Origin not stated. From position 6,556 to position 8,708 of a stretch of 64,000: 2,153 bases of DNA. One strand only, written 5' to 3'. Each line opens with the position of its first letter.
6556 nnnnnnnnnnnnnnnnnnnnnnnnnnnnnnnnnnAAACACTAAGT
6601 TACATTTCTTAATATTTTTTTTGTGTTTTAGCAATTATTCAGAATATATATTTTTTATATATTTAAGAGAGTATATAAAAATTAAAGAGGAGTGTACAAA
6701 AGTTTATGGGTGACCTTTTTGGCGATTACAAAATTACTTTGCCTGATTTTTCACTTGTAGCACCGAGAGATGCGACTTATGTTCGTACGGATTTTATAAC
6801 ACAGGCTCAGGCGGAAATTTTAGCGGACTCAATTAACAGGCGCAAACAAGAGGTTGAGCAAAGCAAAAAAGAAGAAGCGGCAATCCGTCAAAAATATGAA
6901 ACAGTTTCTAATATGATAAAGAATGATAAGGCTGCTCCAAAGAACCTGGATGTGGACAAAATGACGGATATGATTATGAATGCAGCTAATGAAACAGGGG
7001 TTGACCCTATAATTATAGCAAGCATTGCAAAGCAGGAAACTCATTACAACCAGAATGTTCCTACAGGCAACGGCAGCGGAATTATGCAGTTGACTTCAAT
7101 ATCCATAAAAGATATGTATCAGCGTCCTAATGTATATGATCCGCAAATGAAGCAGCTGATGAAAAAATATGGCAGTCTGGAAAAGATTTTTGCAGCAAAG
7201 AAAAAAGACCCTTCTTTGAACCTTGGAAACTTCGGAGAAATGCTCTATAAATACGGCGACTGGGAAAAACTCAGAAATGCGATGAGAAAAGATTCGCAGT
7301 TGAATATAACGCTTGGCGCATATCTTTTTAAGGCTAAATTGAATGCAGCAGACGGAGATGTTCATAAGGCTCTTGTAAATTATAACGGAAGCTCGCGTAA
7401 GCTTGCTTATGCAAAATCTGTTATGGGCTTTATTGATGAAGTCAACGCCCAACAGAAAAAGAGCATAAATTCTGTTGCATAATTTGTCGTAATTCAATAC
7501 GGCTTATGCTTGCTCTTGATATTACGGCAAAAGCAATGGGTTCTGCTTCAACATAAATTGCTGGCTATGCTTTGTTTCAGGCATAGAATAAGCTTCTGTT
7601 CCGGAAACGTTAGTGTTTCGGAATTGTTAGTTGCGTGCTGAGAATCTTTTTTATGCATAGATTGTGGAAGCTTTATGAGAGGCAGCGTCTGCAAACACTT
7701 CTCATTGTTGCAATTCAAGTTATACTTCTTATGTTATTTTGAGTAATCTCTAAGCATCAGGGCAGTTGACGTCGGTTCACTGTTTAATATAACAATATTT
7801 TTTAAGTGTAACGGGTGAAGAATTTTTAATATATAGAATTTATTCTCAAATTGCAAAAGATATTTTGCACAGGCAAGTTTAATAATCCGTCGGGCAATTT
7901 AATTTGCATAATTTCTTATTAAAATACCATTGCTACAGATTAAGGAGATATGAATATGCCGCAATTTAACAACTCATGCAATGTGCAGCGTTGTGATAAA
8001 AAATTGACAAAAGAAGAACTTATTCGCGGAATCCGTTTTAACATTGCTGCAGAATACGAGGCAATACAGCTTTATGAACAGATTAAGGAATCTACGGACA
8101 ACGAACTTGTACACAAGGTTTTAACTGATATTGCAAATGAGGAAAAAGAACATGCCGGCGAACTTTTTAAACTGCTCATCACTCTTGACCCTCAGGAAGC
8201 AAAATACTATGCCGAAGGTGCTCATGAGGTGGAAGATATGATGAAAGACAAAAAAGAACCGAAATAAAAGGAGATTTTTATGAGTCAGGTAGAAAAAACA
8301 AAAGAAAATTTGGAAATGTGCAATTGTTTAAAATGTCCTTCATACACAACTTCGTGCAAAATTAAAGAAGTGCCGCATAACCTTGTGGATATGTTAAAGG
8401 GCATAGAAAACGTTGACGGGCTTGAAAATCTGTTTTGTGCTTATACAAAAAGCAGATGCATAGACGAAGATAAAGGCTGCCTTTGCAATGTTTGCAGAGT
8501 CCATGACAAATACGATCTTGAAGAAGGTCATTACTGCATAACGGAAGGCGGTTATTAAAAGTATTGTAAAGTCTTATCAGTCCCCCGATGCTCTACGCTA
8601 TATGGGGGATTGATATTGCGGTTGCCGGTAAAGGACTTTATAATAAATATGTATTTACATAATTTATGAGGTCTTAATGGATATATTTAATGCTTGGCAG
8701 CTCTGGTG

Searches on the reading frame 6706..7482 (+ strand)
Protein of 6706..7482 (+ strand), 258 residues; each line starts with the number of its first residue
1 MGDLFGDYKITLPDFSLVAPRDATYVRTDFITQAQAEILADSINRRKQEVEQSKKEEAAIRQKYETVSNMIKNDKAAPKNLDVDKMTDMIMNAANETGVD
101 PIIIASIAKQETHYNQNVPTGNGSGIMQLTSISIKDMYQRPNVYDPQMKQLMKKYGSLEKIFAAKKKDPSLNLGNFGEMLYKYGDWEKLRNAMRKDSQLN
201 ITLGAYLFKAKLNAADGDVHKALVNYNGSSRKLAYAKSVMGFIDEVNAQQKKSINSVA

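Call 59: search_protein_families(library=pfam, proteins=[window:6706-7482:+], max_evalue=0.01)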
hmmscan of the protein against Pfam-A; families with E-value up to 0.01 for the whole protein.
window:6706-7482:+ (258 aa): 2 families
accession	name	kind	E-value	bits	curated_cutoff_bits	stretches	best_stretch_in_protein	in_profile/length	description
PF01464.25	SLT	-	1.6e-08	34.6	21.3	1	89-144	2-63/117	Transglycosylase SLT domain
PF13406.11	SLT_2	-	0.00013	21.7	24.3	1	31-153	18-136/292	Transglycosylase SLT domain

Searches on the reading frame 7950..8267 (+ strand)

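Call 59: search_protein_families(library=pfam, proteins=[window:7950-8267:+], max_evalue=0.01)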
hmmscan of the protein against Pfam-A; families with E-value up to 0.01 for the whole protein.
window:7950-8267:+ (105 aa): 4 families
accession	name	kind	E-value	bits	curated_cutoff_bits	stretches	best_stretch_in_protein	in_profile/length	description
PF02915.23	Rubrerythrin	-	1.7e-07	32.1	22.8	1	30-86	5-63/137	Rubrerythrin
PF22277.2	EncFtn-like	-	4.5e-05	23.6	27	1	31-70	22-61/85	EncFtn-like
PF09537.16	DUF2383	-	0.00083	19.9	30.8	1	31-77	9-55/111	Domain of unknown function (DUF2383)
PF00210.30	Ferritin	-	0.0066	16.8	24.5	0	32-99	8-86/142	Ferritin-like domain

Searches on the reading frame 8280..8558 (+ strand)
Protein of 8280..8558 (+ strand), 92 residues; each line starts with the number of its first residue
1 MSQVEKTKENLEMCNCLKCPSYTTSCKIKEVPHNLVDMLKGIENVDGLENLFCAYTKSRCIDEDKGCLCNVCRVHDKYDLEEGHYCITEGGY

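Call 59: search_protein_families(library=pfam, proteins=[window:8280-8558:+], max_evalue=0.01)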
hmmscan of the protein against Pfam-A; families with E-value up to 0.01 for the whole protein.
window:8280-8558:+ (92 aa): 1 family
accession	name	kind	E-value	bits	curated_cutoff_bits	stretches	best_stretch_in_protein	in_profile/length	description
PF10967.13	DUF2769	-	1e-13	52.1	22.8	1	14-87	1-57/57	Protein of unknown function (DUF2769)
